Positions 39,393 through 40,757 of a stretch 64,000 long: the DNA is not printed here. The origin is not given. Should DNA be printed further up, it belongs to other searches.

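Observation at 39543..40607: Orphan, apparently circularly permuted DPPY amino-methyltransferase overlapping the 5' end of a LAL/STAND regulator gene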

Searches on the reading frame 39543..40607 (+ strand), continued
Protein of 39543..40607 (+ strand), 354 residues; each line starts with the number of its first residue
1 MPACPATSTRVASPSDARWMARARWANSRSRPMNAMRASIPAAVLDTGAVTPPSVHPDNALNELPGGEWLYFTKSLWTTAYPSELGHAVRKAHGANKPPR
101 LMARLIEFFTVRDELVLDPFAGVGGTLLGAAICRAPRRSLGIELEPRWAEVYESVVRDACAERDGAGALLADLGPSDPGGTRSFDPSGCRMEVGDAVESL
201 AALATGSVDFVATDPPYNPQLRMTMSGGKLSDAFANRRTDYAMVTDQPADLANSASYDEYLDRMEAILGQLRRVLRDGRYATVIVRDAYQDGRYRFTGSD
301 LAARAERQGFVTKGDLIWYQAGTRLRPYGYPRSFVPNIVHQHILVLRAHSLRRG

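Call 11: find_encoding_contigs(protein=P0001, flank=6000, max_places=3)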
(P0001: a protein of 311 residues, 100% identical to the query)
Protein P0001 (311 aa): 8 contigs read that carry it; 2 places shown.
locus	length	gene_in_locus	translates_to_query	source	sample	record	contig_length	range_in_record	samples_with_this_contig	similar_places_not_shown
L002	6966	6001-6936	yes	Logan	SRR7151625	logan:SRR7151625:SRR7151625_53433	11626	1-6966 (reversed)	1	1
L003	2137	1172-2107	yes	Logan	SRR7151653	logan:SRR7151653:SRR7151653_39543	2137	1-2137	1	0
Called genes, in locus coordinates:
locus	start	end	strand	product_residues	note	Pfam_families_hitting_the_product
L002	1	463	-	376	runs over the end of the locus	PF22614:Slo-like_RCK, PF02254:TrkA_N, PF03493:BK_channel_a (faint), PF02080:TrkA_C (faint)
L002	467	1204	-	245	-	PF13649:Methyltransf_25 (faint), PF13489:Methyltransf_23 (weak), PF08242:Methyltransf_12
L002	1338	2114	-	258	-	PF01411:tRNA-synt_2c, PF07973:tRNA_SAD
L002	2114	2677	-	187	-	-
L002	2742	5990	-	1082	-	PF13191:AAA_16, PF00196:GerE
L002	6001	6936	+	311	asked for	PF01555:N6_N4_Mtase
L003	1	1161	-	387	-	?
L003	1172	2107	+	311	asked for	PF01555:N6_N4_Mtase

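Call 15: search_protein_representatives(protein=window:39690-40604:+)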
Query: 305 residues. Proteins with E-value up to 0.001 (for the whole library): 4695; up to 1e-10: 577; up to 1e-30: 123. The best 150 are listed.
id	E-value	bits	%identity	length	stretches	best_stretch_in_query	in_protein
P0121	5.7e-134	462.5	69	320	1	6-304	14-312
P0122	1.3e-86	307.0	63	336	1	40-283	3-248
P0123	6.1e-84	298.2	70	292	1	107-300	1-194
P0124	5.6e-81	288.5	63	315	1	6-234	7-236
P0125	5.0e-78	278.8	69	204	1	112-299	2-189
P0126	5.8e-76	272.0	61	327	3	3-107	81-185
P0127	1.2e-72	261.1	75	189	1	6-165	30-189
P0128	4.0e-71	256.1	73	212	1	6-166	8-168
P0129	2.4e-69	250.3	68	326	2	6-152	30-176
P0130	4.2e-69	249.5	56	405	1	6-258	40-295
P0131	1.5e-68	247.7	61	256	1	68-285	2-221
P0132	3.0e-68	246.6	70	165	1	53-217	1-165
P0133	9.9e-67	241.7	55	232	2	142-298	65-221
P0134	1.6e-66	241.0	74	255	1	6-150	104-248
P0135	1.6e-66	241.0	59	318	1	53-283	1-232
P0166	3.4e-47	177.5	42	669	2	7-106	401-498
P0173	1.5e-44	168.8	42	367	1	10-299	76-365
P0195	6.6e-38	147.0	40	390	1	5-299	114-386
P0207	1.8e-36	142.3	33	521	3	19-299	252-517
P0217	2.9e-35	138.4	35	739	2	6-299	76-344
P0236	3.2e-32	128.3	35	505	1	10-299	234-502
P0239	4.8e-32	127.8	35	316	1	7-298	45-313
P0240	6.4e-32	127.4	38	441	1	6-298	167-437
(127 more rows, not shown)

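Call 21: find_homologous_proteins(query=P0239, max_evalue=1e-10)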
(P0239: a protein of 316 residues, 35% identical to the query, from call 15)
Query P0239 (316 aa): 4868 proteins with E <= 1e-10 among 6132 candidates; the best 120 are listed.
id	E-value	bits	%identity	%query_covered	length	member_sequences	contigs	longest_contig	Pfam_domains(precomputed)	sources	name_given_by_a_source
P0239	7.0e-214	727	100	100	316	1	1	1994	PF01555.25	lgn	-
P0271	2.0e-175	600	84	96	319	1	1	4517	PF01555.25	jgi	-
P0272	1.8e-150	518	76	94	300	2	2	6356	PF01555.25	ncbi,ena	-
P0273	2.2e-150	518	81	89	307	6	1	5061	PF01555.25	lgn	-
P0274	1.4e-148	512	80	89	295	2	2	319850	PF01555.25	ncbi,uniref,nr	ncbi:DNA methyltransferase [Shewanella scandinavica]|uniref:Methyltransferase n=1 Tax=Shewanella sca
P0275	1.7e-148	512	80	87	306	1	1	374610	PF08241.19,PF01555.25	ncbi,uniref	ncbi:DNA methyltransferase [Marinobacter sp.]|uniref:DNA methyltransferase n=1 Tax=Marinobacter sp. 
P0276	1.8e-148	512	80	87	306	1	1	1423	PF08241.19,PF01555.25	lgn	-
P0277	1.1e-147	509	78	89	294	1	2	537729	PF01555.25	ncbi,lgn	-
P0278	2.1e-146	505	75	94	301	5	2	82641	PF01555.25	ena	-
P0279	2.5e-146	505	73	94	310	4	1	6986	PF01555.25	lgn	-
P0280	1.1e-145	503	78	88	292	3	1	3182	PF01555.25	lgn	-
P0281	1.2e-145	503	79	87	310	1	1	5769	PF01555.25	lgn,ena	-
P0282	1.5e-144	499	73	95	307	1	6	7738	PF01555.25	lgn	-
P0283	1.7e-144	499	74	89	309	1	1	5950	PF01555.25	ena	-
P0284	4.6e-144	497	79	87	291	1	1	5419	PF02475.24,PF01555.25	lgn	-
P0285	7.8e-144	497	74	94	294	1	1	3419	PF01555.25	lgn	-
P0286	2.0e-143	495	74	93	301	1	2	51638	PF01555.25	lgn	-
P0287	2.2e-143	495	78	86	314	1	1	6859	PF01555.25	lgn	-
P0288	2.4e-143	495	78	86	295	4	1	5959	PF08241.19,PF01555.25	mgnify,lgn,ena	mgnify:CR=1 FL=1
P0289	2.6e-143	495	77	88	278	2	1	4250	PF01555.25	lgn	-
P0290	3.5e-143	494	78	86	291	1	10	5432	PF01555.25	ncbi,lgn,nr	ncbi:DNA methylase [Methylococcaceae bacterium CS4]|nr:DNA methylase [Methylococcaceae bacterium CS4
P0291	3.6e-143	494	77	87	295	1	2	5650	PF01555.25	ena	-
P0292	4.0e-143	494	78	88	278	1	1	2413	PF01555.25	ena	-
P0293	4.6e-143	494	78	86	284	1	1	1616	PF01555.25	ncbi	ncbi:DNA methylase, partial [Methylococcaceae bacterium CS1]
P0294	3.3e-142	491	77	88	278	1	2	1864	PF01555.25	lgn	-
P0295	6.5e-142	490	70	95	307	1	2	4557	PF01555.25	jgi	jgi:DNA modification methylase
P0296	1.1e-141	490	73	92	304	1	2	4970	PF01555.25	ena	-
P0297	1.2e-141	489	77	87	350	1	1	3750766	PF01555.25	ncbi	ncbi:DNA methyltransferase [Aliikangiella sp. IMCC44653]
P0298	2.6e-141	488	75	87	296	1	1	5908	PF09445.17,PF01555.25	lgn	-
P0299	3.4e-141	488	76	87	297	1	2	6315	PF01555.25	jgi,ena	jgi:DNA modification methylase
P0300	4.5e-141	488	76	86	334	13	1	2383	PF01555.25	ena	-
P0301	4.8e-141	487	73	89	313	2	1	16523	PF01555.25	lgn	-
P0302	8.7e-141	487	70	95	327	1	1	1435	PF01555.25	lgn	-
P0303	9.3e-141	487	70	95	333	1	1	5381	PF01555.25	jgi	jgi:DNA modification methylase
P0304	1.6e-140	486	74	86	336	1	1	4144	PF01555.25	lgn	-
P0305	1.6e-140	486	75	89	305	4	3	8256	PF08241.19,PF01555.25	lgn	-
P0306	1.8e-140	486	75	86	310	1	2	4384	PF01555.25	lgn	-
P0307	1.9e-140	486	75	89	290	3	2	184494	PF08241.19,PF01555.25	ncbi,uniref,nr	ncbi:DNA methyltransferase [Idiomarina piscisalsi]|uniref:Methyltransferase n=1 Tax=Idiomarina pisci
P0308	2.5e-140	485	76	85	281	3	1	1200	PF01555.25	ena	-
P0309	4.0e-140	484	72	90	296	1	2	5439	PF01555.25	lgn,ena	-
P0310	7.5e-140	484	75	86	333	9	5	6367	PF01555.25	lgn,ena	-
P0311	7.7e-140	484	70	94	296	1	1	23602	PF01555.25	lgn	-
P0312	8.2e-140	483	67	98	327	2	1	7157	PF01555.25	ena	-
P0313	1.0e-139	483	72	90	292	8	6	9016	PF08241.19,PF01555.25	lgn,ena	-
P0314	1.6e-139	482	75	86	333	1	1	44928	PF01555.25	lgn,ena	-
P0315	1.6e-139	482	72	92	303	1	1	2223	PF02475.24,PF08241.19,PF01555.25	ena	-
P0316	2.0e-139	482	75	86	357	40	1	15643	PF01555.25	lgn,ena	-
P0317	2.3e-139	482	70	93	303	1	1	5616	PF01555.25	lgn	-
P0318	3.5e-139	481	73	86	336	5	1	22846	PF01555.25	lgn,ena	-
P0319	3.8e-139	481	70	94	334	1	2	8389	PF01555.25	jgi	-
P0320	4.1e-139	481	75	86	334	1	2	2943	PF01555.25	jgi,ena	-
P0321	9.6e-139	480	73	88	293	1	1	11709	PF01555.25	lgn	-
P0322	1.0e-138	480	74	86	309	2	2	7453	PF01555.25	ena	-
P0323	1.1e-138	480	65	100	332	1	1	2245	PF01555.25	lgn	-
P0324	1.2e-138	480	73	90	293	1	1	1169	PF01555.25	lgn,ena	-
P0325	1.5e-138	479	74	90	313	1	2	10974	PF08241.19,PF01555.25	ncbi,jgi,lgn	jgi:DNA modification methylase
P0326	1.6e-138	479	70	92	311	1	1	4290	PF01555.25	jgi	-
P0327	1.9e-138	479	70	91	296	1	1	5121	PF01555.25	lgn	-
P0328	2.1e-138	479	75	86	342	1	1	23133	PF01555.25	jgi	jgi:DNA modification methylase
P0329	4.6e-138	478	72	90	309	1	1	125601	PF01555.25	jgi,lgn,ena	-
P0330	4.7e-138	478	72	94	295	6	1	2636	PF01555.25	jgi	jgi:DNA modification methylase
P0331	6.6e-138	477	73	86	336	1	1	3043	PF01555.25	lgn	-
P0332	1.3e-137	476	73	86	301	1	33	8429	PF01555.25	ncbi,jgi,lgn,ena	jgi:DNA modification methylase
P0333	1.5e-137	476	72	92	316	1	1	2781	PF01555.25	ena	-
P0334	1.9e-137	476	73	86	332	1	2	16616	PF01555.25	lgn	-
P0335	1.9e-137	476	74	86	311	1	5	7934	PF01555.25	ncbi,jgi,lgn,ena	-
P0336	2.9e-137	475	71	90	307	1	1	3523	PF01555.25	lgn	-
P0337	3.0e-137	475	69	96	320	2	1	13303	PF01555.25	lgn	-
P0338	3.6e-137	475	68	97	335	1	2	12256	PF01555.25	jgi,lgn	jgi:DNA modification methylase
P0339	4.8e-137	474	66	100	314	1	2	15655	PF01555.25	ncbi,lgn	-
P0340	5.9e-137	474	70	94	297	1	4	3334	PF01555.25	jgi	jgi:DNA modification methylase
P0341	6.0e-137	474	71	90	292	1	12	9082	PF01555.25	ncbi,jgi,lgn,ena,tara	tara:strand:- start:4281 stop:5159 length:879 start_codon:yes stop_codon:yes gene_type:complete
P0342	8.3e-137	474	75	86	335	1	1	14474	PF01555.25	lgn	-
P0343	9.6e-137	473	69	91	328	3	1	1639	PF01555.25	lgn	-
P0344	1.0e-136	473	74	86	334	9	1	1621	PF01555.25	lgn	-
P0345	1.0e-136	473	71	90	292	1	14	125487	PF01555.25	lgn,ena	-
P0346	1.0e-136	473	68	93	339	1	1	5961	PF01555.25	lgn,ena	-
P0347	1.1e-136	473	68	95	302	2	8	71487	PF08241.19,PF01555.25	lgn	-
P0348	1.1e-136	473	70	91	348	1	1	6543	PF01555.25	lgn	-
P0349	1.2e-136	473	69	95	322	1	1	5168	PF01555.25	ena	-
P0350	1.4e-136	473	73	86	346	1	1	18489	PF01555.25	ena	-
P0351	1.4e-136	473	70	92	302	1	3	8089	PF01555.25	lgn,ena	-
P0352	1.5e-136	473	68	96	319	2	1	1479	PF01555.25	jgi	-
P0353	1.5e-136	473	70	94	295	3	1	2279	PF01555.25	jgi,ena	-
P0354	2.0e-136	472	74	86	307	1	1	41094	PF01555.25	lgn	-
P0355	2.4e-136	472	68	94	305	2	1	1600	PF01555.25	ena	-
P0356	2.5e-136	472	75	86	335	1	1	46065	PF01555.25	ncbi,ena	-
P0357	2.7e-136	472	68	93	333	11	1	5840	PF01555.25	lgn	-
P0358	3.5e-136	471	67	97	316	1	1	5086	PF01555.25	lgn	-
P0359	3.5e-136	471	71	86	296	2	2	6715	PF01555.25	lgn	-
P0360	3.6e-136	471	69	94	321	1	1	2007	PF01555.25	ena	-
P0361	3.7e-136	471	69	93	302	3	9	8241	PF01555.25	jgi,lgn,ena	-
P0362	4.0e-136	471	71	90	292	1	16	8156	PF01555.25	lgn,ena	-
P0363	4.0e-136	471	70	94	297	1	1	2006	PF01555.25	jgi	jgi:DNA modification methylase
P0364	4.9e-136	471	70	90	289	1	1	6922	PF01555.25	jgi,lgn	-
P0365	4.9e-136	471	73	86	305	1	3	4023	PF01555.25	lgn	-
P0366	5.3e-136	471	63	100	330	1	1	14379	PF01555.25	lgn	-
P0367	5.4e-136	471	70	93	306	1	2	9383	PF01555.25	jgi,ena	-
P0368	5.4e-136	471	67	98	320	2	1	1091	PF01555.25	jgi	jgi:DNA modification methylase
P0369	5.6e-136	471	70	90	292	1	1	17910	PF01555.25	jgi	-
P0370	5.7e-136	471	70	91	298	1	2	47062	PF01555.25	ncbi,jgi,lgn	-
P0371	5.8e-136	471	73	86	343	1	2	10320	PF01555.25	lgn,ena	-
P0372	6.1e-136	471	68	95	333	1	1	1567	PF01555.25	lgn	-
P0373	6.2e-136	471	71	89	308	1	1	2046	PF01555.25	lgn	-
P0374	6.7e-136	471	69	91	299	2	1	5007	PF01555.25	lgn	-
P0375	6.7e-136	471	72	86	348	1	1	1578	PF01555.25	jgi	jgi:DNA modification methylase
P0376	6.8e-136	471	70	91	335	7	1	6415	PF01555.25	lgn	-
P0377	7.9e-136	470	68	96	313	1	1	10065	PF01555.25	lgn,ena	-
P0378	8.6e-136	470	68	93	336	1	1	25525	PF01555.25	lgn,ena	-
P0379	9.4e-136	470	72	88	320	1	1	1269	PF01555.25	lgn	-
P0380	1.0e-135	470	73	86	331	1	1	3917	PF01555.25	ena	-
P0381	1.2e-135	470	69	93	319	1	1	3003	PF01555.25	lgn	-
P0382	1.2e-135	470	70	90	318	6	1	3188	PF01555.25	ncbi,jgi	jgi:DNA modification methylase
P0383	1.4e-135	470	71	88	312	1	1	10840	PF01555.25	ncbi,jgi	jgi:DNA modification methylase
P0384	1.6e-135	469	68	96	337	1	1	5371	PF01555.25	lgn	-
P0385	1.7e-135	469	74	86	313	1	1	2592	PF01555.25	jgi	jgi:DNA modification methylase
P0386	1.7e-135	469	68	93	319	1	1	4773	PF01555.25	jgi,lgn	-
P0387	1.7e-135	469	66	96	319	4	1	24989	PF01555.25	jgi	jgi:DNA modification methylase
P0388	1.8e-135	469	72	89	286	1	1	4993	PF01555.25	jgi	-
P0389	1.8e-135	469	72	90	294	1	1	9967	PF01555.25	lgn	-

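Call 22: find_encoding_contigs(protein=P0274, flank=6000, max_places=2)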
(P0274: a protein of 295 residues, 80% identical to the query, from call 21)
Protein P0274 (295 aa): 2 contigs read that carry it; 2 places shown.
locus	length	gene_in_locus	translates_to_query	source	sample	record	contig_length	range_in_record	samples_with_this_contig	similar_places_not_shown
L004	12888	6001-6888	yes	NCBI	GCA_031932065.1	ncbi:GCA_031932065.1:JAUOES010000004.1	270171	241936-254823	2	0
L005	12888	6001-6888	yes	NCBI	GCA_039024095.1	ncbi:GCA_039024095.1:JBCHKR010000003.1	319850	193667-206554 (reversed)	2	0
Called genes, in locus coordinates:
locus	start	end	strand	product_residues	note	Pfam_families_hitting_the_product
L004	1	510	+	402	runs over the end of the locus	PF01266:DAO (weak), PF01494:FAD_binding_3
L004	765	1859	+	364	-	PF01571:GCV_T, PF08669:GCV_T_C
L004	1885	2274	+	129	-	PF01597:GCV_H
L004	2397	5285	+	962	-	PF02347:GDC-P, PF01212:Beta_elim_lyase (weak), PF21478:GcvP2_C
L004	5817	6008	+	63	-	-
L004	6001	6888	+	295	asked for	PF01555:N6_N4_Mtase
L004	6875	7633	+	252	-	PF01555:N6_N4_Mtase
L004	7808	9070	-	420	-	-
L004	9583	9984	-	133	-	-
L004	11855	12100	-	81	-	PF11730:DUF3297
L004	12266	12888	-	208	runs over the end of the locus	PF13561:adh_short_C2, PF00106:adh_short (weak)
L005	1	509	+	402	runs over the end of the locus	PF01266:DAO (weak), PF01494:FAD_binding_3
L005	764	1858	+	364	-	PF01571:GCV_T, PF08669:GCV_T_C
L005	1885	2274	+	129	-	PF01597:GCV_H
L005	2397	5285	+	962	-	PF02347:GDC-P, PF01212:Beta_elim_lyase (faint), PF02347:GDC-P, PF21478:GcvP2_C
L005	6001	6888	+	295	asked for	PF01555:N6_N4_Mtase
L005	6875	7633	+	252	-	PF01555:N6_N4_Mtase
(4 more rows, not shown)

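Call 23: find_encoding_contigs(protein=P0297, flank=6000, max_places=2)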
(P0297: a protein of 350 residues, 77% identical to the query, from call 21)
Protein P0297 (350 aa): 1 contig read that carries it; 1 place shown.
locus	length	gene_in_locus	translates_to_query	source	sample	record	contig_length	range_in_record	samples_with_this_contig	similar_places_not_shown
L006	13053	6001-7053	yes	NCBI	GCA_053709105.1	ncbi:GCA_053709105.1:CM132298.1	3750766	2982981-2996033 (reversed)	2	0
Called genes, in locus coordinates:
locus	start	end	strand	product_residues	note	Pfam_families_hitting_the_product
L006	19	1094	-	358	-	PF01527:HTH_Tnp_1, PF13384:HTH_23 (weak), PF13518:HTH_28 (weak), PF13276:HTH_21, PF00665:rve, PF13683:rve_3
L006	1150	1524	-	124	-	-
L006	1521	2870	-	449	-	PF13356:Arm-DNA-bind_3, PF00589:Phage_integrase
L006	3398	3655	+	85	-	-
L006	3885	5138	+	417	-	PF12358:DUF3644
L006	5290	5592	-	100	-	-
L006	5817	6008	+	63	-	-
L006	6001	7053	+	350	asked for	PF01555:N6_N4_Mtase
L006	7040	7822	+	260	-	PF01555:N6_N4_Mtase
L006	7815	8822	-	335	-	PF13484:Fer4_16 (faint), PF14697:Fer4_21 (faint), PF25160:LdpA_Fe-S-bd, PF12838:Fer4_7 (weak), PF00037:Fer4, PF12837:Fer4_6 (weak)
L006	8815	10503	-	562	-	-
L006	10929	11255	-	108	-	PF01638:HxlR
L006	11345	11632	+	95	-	PF03795:YCII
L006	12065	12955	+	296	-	PF01210:NAD_Gly3P_dh_N (weak), PF02737:3HCDH_N, PF00725:3HCDH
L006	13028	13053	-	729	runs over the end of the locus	PF02897:Peptidase_S9_N, PF00326:Peptidase_S9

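Call 24: find_encoding_contigs(protein=P0307, flank=6000, max_places=2)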
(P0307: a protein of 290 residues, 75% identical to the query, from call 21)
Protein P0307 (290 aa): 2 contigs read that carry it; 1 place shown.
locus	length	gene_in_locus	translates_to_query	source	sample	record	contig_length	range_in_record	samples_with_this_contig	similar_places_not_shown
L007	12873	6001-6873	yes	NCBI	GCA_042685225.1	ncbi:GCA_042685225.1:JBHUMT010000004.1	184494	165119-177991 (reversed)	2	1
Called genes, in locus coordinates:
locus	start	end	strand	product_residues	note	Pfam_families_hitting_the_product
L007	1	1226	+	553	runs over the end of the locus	-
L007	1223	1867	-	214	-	PF00156:Pribosyltran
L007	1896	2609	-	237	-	PF01138:RNase_PH, PF03725:RNase_PH_C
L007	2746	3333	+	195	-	PF01713:Smr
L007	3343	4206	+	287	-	PF03755:YicC-like_N, PF08340:YicC-like_C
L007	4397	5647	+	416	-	PF13356:Arm-DNA-bind_3, PF22022:Phage_int_M, PF00589:Phage_integrase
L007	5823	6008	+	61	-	-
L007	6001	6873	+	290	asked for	PF01555:N6_N4_Mtase, PF08241:Methyltransf_11 (faint), PF01555:N6_N4_Mtase (weak)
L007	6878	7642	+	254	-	PF01555:N6_N4_Mtase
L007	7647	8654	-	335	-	PF14697:Fer4_21 (weak), PF25160:LdpA_Fe-S-bd (weak), PF12838:Fer4_7 (weak), PF00037:Fer4 (weak)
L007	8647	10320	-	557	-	-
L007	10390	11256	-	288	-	-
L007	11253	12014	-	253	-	PF20613:HipA_2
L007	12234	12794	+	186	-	PF00589:Phage_integrase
